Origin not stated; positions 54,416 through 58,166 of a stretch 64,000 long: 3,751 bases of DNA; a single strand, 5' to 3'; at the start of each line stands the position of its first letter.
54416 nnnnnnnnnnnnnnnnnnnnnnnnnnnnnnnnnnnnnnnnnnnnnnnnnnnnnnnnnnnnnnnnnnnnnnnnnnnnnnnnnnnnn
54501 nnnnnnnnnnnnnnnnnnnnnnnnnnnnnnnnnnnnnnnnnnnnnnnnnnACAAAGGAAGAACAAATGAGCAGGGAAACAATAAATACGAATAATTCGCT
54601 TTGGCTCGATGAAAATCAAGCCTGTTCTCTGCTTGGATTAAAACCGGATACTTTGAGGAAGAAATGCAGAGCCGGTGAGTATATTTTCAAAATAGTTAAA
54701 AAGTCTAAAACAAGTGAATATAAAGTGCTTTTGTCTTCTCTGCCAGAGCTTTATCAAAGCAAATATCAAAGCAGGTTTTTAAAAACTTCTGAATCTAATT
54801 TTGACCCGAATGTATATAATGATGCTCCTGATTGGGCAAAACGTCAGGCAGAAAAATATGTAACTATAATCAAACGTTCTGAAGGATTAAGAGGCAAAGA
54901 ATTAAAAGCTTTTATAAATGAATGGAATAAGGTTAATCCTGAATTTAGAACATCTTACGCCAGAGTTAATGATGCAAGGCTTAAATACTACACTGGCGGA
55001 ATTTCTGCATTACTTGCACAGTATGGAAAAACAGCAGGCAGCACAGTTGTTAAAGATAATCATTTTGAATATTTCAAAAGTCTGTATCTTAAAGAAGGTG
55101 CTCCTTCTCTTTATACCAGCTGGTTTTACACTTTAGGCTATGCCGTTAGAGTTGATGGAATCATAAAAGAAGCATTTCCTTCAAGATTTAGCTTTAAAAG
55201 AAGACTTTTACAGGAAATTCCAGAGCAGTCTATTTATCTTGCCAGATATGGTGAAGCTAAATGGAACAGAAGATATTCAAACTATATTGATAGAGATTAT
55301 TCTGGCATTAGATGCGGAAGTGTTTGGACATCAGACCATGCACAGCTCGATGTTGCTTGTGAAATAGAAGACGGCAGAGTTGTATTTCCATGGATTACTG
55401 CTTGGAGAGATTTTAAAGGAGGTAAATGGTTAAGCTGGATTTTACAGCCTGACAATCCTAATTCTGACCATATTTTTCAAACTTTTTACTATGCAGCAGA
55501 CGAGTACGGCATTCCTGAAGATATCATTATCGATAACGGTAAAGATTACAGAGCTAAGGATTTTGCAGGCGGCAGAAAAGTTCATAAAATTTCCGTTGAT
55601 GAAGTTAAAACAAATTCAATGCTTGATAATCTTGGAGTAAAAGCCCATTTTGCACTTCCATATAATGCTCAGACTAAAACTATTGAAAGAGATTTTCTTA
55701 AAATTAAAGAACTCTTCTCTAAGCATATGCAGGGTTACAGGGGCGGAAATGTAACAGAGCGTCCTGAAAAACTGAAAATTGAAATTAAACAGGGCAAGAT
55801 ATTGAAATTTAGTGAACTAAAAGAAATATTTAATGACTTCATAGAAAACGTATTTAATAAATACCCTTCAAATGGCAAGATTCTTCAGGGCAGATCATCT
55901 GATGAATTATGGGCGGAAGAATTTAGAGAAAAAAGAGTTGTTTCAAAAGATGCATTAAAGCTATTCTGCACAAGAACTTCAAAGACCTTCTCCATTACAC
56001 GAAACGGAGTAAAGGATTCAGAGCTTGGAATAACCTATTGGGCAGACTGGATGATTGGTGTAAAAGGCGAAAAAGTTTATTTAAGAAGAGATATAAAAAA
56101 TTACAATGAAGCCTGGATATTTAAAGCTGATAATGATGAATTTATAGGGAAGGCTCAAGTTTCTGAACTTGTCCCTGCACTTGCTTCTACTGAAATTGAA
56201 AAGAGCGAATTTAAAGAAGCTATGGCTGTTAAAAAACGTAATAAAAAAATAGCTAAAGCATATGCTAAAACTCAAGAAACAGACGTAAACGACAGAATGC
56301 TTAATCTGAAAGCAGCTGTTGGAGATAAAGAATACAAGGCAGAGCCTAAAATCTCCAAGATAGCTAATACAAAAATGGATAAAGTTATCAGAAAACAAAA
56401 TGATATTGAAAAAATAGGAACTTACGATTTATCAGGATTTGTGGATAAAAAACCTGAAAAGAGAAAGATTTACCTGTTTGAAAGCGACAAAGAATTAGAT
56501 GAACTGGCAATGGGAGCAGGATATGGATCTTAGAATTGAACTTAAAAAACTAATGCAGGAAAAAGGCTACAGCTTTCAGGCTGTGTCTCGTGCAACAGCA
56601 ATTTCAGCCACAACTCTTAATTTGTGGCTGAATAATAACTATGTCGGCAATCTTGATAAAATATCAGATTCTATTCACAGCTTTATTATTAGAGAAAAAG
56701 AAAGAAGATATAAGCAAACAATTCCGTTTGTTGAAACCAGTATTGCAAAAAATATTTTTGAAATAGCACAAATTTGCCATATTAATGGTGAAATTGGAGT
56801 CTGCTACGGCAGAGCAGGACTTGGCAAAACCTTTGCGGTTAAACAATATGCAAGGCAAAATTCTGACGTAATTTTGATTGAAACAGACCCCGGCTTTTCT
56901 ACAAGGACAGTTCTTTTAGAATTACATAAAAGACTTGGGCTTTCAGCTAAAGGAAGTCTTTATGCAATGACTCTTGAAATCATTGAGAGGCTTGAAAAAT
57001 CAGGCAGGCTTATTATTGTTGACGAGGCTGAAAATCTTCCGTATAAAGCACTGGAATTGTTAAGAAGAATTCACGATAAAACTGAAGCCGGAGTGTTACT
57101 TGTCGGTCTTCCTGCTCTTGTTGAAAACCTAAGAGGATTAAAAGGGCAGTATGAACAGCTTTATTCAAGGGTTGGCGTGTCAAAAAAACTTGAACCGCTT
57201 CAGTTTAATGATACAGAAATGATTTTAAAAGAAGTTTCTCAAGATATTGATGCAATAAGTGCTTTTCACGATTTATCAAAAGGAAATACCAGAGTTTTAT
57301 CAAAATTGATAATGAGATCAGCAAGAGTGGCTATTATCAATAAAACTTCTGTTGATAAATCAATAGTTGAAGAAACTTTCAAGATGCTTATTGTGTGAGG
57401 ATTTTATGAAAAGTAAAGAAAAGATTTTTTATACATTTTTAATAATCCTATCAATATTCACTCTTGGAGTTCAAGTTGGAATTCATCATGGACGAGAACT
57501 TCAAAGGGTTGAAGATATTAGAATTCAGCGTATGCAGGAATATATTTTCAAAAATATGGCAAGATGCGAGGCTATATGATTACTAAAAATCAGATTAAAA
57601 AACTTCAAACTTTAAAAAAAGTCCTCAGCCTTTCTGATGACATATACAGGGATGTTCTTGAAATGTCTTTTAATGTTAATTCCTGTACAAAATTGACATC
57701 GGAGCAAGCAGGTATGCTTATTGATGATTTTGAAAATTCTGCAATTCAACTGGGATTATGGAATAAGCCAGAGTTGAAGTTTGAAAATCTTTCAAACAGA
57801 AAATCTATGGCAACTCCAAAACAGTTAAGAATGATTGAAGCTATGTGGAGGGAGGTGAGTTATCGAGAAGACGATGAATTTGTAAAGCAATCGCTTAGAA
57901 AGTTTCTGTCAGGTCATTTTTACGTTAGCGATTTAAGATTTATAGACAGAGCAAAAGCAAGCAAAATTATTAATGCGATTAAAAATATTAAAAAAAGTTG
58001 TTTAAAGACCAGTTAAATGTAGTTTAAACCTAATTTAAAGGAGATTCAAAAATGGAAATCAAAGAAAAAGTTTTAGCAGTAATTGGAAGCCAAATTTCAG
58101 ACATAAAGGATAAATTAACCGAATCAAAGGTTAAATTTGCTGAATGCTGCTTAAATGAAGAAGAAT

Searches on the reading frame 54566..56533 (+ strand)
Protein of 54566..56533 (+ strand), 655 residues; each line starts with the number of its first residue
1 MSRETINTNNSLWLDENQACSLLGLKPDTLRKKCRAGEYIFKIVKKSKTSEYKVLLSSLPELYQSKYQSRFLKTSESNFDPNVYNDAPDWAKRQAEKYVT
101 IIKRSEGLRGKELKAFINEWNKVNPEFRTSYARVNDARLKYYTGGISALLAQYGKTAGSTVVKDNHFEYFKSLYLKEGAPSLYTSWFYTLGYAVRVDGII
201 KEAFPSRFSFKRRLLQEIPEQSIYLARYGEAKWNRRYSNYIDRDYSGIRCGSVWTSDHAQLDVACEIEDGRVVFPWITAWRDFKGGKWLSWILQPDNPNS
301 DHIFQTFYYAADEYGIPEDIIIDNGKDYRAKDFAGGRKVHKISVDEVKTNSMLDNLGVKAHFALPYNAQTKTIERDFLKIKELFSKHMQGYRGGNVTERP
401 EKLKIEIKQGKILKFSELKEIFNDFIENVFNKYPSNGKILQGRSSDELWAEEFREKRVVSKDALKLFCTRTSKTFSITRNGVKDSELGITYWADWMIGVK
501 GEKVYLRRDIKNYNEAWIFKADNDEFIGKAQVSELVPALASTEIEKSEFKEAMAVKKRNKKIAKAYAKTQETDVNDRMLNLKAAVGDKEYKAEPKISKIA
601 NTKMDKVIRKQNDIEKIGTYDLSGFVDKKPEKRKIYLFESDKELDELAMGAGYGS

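Call 8: search_protein_families(library=pfam, proteins=[window:54566-56533:+], max_evalue=0.01)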
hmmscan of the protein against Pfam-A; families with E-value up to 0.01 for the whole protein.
window:54566-56533:+ (655 aa): 2 families
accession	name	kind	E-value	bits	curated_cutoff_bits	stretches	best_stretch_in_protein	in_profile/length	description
PF09039.17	HTH_Tnp_Mu_2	-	6.7e-08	33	20.5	1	158-237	28-103/109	Mu DNA binding, I gamma subdomain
PF09299.17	Mu-transpos_C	-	1e-06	29.1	21.7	1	470-527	5-59/61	Mu transposase, C-terminal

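Call 12: search_dna_similar(query=window:54566-56533:+, collection=phages, mode=protein, max_rows=15)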
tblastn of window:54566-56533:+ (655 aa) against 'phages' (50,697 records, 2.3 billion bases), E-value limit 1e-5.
Records with a match: 48; places in all: 48; records where one place covers at least 80% of the query: 2.
Best place of each record, by identity: <60% 48.
By first word of the organism name: Vibrio 12; Bacteriophage 6; Burkholderia 4; Bacillus 3; Ralstonia 3; Sinorhizobium 2; Rhodovulum 2; Ochrobactrum 2; Pseudoalteromonas 2; Faecalibacterium 2; and 10 more.
By host as written in the record: Vibrio sp. 9; - 6; Bacillus alcalophilus CGMCC 1.3604 3; Ralstonia solanacearum 3; Sinorhizobium meliloti NRRL L-50 2; Rhodovulum sp. P5 2; Ochrobactrum anthropi 2; Pseudoalteromonas sp. str. H100 2; and 16 more.
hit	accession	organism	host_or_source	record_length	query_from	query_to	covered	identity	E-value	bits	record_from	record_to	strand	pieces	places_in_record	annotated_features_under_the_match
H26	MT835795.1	Bacteriophage sp.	human fecal samples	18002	13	631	95%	25.0%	3e-41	167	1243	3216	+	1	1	record has no annotation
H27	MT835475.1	Bacteriophage sp.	human fecal samples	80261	92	593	77%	25.6%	2e-32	140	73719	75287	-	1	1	record has no annotation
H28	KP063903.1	Bacillus phage BalMu-1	Bacillus alcalophilus CGMCC 1.3604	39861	51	507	70%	27.0%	3e-39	161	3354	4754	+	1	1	transposase A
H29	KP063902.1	Bacillus phage BalMu-1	Bacillus alcalophilus CGMCC 1.3604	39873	51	507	70%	27.0%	3e-39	161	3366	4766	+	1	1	transposase A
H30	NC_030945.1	Bacillus phage BalMu-1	Bacillus alcalophilus CGMCC 1.3604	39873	51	507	70%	27.0%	3e-39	161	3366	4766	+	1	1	transposase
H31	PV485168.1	Vibrio phage vB-Vv-ZX4290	Vibrio vulnificus Vv4290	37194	84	623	82%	22.7%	1e-10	71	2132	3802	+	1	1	transposase C-terminal domain-containing protein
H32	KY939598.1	Alteromonadaceae phage B23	Alteromonadaceae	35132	82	597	79%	23.1%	6e-9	66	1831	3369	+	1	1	transposase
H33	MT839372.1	Bacteriophage sp.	human fecal samples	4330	204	623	64%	26.7%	6e-35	147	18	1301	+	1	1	record has no annotation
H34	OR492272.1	Fusobacterium phage phiRTG5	Fusobacterium necrophorum subsp. ...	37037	80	530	69%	23.6%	5e-17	92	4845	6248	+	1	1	transposase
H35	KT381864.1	Thiobacimonas phage vB_ThpS-P1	Thiobacimonas profunda JLT2016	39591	170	610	67%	24.1%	5e-18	95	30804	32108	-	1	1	hypothetical protein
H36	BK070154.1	Bacteriophage sp.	Helicobacter sp.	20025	75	530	70%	22.4%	1e-8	65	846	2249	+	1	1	transposase family protein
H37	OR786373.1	Sinorhizobium phage Aussie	Sinorhizobium meliloti NRRL L-50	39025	148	599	69%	22.4%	7e-18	94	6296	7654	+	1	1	transposase A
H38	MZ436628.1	Microcystis phage Mwe-Yong1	Microcystis sp.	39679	146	514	56%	26.2%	6e-22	107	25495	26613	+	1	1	transposase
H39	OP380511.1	Chromohalobacter phage YPCBV-1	-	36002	146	536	60%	24.6%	1e-12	78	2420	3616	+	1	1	Mu transposase C-terminal domain-containing protein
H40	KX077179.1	Rhodovulum phage vB_RhkS_P1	Rhodovulum sp. P5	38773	167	514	53%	27.1%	8e-22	107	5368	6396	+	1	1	mobile element protein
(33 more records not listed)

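Call 51: find_related_loci(query=window:54566-56533:+, collection=viral_contigs, flank=10000)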
Query window:54566-56533:+ (655 aa) in viral_contigs; peptide patterns used: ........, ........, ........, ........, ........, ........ (x = any residue, [..] = any of these).
14 stretches matched a pattern; 6 encode a relative of the query (tblastn E <= 1e-3); 6 distinct loci.
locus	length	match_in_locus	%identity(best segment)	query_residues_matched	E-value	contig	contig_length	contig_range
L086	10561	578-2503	55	4-654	0e+0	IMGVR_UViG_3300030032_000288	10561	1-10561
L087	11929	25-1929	56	8-646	0e+0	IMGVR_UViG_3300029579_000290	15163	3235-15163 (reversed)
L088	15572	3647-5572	55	9-654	0e+0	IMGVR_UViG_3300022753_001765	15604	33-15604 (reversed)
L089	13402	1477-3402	55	9-654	0e+0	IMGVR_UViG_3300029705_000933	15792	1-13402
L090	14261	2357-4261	53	13-646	0e+0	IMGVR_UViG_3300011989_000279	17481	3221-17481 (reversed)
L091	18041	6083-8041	51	1-654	0e+0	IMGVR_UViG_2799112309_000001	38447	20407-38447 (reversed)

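Call 89: search_protein_families(library=ncbifam, proteins=[window:54566-56533:+], max_evalue=0.001)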
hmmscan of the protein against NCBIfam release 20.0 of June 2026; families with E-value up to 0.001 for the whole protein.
window:54566-56533:+ (655 aa): 0 families

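Call 118: find_related_loci(query=L091:16744-17313:-, collection=viral_contigs, flank=10000)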
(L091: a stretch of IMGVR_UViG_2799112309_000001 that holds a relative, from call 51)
Query L091:16744-17313:- (189 aa) in viral_contigs; peptide patterns used: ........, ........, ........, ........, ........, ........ (x = any residue, [..] = any of these).
28 stretches matched a pattern; 24 encode a relative of the query (tblastn E <= 1e-3); 24 distinct loci.
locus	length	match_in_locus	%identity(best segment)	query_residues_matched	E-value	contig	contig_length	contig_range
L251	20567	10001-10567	100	1-189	8e-127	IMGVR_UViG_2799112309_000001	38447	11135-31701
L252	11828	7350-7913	87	1-188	1e-113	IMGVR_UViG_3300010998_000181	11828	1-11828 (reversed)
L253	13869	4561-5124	86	1-188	2e-113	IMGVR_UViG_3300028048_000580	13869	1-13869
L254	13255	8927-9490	80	1-188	4e-107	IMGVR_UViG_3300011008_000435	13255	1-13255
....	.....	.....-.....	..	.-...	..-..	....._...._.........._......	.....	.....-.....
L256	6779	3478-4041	69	1-188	9e-91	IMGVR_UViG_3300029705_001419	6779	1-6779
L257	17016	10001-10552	73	5-188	1e-90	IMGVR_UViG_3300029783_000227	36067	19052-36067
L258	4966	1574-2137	68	1-188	3e-89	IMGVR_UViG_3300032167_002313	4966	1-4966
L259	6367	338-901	68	1-188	6e-89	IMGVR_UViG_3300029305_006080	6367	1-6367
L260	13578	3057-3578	74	5-178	1e-86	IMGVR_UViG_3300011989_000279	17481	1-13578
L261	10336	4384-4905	74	5-178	1e-86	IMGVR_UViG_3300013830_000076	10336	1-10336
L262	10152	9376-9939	68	1-188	3e-86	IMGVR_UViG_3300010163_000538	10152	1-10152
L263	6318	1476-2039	64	1-188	5e-85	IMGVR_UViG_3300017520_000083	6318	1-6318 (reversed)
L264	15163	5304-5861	69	3-188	9e-88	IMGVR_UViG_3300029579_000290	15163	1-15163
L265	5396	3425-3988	62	1-188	6e-79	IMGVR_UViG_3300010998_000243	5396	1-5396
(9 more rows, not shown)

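Call 120: find_related_loci(query=L251:134-1483:+, collection=viral_contigs, flank=10000)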
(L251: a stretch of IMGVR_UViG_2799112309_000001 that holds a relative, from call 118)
Query L251:134-1483:+ (449 aa) in viral_contigs; peptide patterns used: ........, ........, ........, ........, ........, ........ (x = any residue, [..] = any of these).
209 stretches matched a pattern; 198 encode a relative of the query (tblastn E <= 1e-3); the best 80 are kept; 80 distinct loci.
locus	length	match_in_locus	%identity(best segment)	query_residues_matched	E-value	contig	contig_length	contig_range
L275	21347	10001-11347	100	1-449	0e+0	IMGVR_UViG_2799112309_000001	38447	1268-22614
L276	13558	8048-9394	99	1-449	0e+0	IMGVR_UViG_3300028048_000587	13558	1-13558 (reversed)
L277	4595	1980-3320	99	3-449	0e+0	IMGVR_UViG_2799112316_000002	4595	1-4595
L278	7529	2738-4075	91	4-449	0e+0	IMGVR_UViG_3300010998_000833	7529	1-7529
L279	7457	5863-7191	85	7-449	0e+0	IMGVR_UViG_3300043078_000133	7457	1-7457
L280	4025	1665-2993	85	7-449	0e+0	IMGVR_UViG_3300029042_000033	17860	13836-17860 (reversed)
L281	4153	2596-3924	84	7-449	0e+0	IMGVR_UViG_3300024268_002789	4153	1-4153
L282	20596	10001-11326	85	8-449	0e+0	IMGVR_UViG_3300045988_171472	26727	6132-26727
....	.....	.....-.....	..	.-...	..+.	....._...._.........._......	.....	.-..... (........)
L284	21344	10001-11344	85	2-449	0e+0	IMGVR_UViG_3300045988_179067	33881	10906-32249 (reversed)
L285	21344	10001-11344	85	2-449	0e+0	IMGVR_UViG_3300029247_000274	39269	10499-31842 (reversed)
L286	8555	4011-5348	82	4-449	0e+0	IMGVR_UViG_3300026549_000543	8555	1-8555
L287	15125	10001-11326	81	8-449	0e+0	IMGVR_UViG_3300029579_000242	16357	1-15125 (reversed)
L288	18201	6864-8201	75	4-449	0e+0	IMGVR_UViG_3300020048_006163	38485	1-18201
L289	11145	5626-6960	75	1-449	0e+0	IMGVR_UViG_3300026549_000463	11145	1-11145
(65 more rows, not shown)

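Call 123: find_related_loci(query=L275:134-901:-, collection=viral_contigs, flank=10000)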
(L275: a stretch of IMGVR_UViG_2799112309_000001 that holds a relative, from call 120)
Query L275:134-901:- (255 aa) in viral_contigs; peptide patterns used: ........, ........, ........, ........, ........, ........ (x = any residue, [..] = any of these).
100 stretches matched a pattern; 93 encode a relative of the query (tblastn E <= 1e-3); the best 80 are kept; 80 distinct loci.
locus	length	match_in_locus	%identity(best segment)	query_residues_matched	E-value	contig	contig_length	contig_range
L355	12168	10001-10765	100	1-255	5e-176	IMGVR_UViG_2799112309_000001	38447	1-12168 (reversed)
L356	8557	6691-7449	96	3-255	1e-170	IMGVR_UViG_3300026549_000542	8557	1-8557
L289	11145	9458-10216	96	1-253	3e-170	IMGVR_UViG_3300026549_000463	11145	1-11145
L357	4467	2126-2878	96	3-253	1e-172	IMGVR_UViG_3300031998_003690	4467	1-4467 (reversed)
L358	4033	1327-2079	89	3-253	1e-162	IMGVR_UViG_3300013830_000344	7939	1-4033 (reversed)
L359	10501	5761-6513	88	3-253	6e-157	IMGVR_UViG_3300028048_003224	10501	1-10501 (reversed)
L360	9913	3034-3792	83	1-253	2e-150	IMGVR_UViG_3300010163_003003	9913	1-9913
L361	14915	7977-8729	84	3-253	6e-150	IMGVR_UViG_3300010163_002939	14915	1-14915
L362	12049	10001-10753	82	3-253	1e-147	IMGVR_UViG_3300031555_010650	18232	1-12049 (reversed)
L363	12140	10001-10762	82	1-254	2e-147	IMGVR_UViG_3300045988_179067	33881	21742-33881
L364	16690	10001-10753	82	3-253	2e-147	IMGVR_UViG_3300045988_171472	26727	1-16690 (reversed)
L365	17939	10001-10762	81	1-254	4e-146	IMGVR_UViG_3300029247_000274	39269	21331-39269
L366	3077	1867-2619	82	1-251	8e-152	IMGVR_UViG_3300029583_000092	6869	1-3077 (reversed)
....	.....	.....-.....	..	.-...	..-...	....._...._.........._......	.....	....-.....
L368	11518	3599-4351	81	3-253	3e-144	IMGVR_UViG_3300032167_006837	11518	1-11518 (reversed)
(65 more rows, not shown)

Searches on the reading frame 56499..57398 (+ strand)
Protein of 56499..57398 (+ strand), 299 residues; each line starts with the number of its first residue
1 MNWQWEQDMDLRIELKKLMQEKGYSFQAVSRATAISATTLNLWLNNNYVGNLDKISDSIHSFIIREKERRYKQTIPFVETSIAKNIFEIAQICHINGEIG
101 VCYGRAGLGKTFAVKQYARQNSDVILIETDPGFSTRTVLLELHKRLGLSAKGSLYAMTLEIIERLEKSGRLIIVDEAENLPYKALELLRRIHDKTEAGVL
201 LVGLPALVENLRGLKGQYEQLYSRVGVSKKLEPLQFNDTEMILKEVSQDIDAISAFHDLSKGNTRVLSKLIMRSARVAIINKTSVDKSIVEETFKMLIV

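Call 8: search_protein_families(library=pfam, proteins=[window:56499-57398:+], max_evalue=0.01)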
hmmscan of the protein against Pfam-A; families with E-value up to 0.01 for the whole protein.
window:56499-57398:+ (299 aa): 8 families
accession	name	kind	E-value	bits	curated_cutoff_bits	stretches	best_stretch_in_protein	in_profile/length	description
PF13401.12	AAA_22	-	1.5e-19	71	27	1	98-209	6-128/130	AAA domain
PF13443.12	HTH_26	-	4.4e-06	27.3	22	1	15-57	2-48/63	Cro/C1-type HTH DNA-binding domain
PF13604.12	AAA_30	-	2.1e-05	24.8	27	1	91-203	12-123/191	AAA domain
PF13671.12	AAA_33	-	0.0017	19.1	27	1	102-177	4-78/143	AAA domain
PF13245.12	AAA_19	-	0.0017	19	25.1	0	101-203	15-124/134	AAA domain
PF13173.12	AAA_14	-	0.0043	17.5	27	1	103-202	8-96/129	AAA domain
PF13191.12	AAA_16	-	0.0056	17.6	32.6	0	97-149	24-85/167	AAA ATPase domain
PF21111.3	CDI_toxin_EC869_like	-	0.0094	16.6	27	0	235-287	49-102/123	CDI toxin restriction endonuclease-like domain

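Call 89: search_protein_families(library=ncbifam, proteins=[window:56499-57398:+], max_evalue=0.001)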
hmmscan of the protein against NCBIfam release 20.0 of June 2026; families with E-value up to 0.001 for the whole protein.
window:56499-57398:+ (299 aa): 1 family
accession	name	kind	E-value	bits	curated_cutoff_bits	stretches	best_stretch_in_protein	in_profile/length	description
TIGR03015.1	pepcterm_ATPase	hypoth_equivalog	5e-06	26.1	324.5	1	103-242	49-200/269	XrtA/PEP-CTERM system-associated ATPase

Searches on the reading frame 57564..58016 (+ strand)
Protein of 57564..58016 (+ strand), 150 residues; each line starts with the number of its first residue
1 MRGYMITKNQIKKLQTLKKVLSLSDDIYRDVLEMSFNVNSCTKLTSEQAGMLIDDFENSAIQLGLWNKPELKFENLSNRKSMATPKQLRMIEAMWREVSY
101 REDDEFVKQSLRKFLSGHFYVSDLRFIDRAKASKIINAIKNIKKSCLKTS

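Call 26: search_protein_families(library=pfam, proteins=[window:57564-58016:+], max_evalue=0.01)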
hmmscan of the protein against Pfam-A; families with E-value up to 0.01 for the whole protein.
window:57564-58016:+ (150 aa): 1 family
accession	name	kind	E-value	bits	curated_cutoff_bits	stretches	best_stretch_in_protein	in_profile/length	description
PF06252.17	GemA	-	1.8e-18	68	27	1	23-144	1-118/119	Bacteriophage Mu, GemA protein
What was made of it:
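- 57564..58016 (+): GemA. PF06252, E 2e-18 (call 26).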
